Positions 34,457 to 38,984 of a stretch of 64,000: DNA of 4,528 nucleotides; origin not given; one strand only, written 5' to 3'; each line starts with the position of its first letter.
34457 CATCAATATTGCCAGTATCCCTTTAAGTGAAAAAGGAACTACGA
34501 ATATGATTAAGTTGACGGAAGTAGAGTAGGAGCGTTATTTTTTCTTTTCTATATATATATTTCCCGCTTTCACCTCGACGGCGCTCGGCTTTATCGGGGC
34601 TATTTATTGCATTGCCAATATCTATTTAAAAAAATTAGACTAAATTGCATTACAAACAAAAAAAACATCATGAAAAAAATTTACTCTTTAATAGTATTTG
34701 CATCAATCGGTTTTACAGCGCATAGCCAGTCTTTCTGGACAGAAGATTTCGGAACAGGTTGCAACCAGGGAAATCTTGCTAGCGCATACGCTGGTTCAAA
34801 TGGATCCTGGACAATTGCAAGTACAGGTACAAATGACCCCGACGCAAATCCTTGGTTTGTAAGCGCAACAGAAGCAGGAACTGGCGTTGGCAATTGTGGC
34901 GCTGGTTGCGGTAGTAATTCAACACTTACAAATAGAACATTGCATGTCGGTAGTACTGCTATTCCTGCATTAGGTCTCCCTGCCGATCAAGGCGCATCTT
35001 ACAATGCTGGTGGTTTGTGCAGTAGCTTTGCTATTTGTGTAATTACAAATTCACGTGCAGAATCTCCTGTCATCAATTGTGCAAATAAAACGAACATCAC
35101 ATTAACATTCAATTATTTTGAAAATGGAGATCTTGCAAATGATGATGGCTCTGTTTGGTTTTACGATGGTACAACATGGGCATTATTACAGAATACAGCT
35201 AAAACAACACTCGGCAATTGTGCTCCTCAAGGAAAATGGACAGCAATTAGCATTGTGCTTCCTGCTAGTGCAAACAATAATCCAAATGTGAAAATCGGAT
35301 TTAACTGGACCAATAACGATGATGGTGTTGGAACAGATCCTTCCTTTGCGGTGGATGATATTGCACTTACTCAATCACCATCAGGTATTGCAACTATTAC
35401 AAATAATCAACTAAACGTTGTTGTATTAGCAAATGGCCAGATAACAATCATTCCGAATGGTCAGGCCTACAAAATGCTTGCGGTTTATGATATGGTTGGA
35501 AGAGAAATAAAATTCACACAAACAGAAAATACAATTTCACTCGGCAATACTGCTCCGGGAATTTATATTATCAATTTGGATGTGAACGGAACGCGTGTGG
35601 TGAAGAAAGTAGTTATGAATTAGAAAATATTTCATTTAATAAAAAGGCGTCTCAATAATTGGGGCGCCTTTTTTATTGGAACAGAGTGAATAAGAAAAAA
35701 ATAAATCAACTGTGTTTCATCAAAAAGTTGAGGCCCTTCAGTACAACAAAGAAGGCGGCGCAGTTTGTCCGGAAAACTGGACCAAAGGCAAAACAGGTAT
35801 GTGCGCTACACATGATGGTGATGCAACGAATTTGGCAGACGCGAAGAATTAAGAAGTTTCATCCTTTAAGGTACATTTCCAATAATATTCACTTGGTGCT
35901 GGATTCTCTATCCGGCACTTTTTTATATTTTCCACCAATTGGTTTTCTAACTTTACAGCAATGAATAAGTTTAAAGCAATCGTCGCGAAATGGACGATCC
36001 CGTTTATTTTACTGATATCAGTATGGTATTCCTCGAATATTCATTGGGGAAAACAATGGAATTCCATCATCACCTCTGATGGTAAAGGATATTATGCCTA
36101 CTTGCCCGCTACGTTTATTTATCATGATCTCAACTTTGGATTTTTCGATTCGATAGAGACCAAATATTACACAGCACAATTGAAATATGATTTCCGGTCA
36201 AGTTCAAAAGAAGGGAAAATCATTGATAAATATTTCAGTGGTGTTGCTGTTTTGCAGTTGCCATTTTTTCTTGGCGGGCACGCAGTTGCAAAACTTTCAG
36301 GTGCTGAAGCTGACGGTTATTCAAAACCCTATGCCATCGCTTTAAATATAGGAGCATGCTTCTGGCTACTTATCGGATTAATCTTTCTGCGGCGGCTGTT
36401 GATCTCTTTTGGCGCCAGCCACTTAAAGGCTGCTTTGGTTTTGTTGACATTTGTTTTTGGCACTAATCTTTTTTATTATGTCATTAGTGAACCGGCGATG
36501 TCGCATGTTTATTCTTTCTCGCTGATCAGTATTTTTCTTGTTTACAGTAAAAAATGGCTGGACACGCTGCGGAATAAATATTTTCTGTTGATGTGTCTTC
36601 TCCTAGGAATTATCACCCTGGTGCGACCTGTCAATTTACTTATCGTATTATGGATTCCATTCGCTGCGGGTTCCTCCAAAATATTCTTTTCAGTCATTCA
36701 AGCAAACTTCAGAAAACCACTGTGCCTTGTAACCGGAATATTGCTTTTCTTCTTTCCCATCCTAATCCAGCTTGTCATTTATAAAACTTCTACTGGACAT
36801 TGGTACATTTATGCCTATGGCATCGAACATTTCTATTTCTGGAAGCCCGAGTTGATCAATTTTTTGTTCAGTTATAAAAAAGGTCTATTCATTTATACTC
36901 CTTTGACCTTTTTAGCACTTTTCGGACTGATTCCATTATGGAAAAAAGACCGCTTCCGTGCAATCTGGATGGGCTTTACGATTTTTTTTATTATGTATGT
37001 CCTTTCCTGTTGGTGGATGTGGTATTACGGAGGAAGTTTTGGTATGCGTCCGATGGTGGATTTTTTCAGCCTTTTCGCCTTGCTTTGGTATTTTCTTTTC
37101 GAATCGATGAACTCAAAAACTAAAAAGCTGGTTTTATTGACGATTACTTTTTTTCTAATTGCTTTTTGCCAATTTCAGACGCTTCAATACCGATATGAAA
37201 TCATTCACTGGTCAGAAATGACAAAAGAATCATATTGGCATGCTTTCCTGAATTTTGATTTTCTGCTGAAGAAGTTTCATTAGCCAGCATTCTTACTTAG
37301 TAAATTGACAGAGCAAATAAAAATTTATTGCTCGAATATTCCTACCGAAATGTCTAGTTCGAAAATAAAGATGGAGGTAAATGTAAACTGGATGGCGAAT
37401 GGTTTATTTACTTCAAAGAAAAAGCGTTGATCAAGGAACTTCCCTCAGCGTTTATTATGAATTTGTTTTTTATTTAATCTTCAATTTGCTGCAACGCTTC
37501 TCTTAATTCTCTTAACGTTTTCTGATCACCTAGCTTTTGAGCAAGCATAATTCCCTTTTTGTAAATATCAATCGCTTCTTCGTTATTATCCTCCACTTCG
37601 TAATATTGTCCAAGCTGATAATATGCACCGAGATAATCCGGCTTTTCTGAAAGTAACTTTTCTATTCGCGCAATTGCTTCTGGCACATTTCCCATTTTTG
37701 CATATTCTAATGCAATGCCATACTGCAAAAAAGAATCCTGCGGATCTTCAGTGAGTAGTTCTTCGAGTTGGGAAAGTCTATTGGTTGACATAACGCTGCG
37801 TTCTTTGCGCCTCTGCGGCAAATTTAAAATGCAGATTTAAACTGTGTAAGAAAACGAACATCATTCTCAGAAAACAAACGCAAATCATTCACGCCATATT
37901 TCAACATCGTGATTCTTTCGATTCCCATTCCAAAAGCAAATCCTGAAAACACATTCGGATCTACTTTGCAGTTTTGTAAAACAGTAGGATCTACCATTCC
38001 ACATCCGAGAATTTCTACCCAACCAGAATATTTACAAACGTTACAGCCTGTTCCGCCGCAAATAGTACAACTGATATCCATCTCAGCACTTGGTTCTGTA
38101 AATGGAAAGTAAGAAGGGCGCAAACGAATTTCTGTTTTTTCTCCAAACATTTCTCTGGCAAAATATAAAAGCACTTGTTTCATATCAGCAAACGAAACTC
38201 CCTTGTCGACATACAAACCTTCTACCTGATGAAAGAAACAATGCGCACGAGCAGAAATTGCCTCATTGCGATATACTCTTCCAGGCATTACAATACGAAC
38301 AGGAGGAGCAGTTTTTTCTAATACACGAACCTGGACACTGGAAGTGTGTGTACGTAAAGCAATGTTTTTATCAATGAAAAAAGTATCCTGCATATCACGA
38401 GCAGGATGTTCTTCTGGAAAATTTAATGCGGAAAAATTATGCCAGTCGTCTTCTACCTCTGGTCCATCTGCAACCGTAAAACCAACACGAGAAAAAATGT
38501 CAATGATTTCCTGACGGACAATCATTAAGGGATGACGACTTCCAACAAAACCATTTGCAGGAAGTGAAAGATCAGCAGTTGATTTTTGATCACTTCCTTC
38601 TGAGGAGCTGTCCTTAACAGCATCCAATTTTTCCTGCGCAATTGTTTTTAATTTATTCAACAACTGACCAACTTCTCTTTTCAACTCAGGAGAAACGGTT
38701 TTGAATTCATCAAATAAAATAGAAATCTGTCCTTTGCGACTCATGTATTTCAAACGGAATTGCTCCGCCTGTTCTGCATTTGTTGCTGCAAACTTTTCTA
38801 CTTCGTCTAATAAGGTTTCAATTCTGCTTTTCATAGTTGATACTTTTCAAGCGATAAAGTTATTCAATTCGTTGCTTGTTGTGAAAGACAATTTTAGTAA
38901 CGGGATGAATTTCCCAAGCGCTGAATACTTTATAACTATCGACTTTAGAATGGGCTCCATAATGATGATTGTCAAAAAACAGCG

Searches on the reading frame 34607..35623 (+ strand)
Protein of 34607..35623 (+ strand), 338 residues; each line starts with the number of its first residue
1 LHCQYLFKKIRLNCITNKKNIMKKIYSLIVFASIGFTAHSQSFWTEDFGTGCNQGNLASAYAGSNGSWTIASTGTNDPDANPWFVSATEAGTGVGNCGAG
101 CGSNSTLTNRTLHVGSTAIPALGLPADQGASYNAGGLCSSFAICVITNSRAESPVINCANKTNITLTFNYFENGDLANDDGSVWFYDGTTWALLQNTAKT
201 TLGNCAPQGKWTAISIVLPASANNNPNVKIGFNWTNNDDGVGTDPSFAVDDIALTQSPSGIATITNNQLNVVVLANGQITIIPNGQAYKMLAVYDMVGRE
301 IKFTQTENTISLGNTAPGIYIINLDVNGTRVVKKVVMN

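Call 48: search_protein_families(library=pfam, proteins=[window:34607-35623:+], max_evalue=0.001)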
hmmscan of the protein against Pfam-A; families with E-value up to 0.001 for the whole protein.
window:34607-35623:+ (338 aa): 1 family
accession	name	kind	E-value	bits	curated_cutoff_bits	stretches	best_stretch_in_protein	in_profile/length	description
PF18962.6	Por_Secre_tail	-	1.1e-06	29.2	27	1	275-336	6-74/75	Secretion system C-terminal sorting domain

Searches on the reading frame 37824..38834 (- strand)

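Call 48: search_protein_families(library=pfam, proteins=[window:37824-38834:-], max_evalue=0.001)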
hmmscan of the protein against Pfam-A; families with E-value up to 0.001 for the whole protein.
window:37824-38834:- (336 aa): 2 families
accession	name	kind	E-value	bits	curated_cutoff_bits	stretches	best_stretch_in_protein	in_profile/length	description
PF01409.25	tRNA-synt_2d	-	7.2e-94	314.3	19.8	1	95-332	11-246/246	tRNA synthetases class II core domain (F)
PF02912.23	Phe_tRNA-synt_N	-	3e-14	53.2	22.3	1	19-77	2-60/69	Aminoacyl tRNA synthetase class II, N-terminal domain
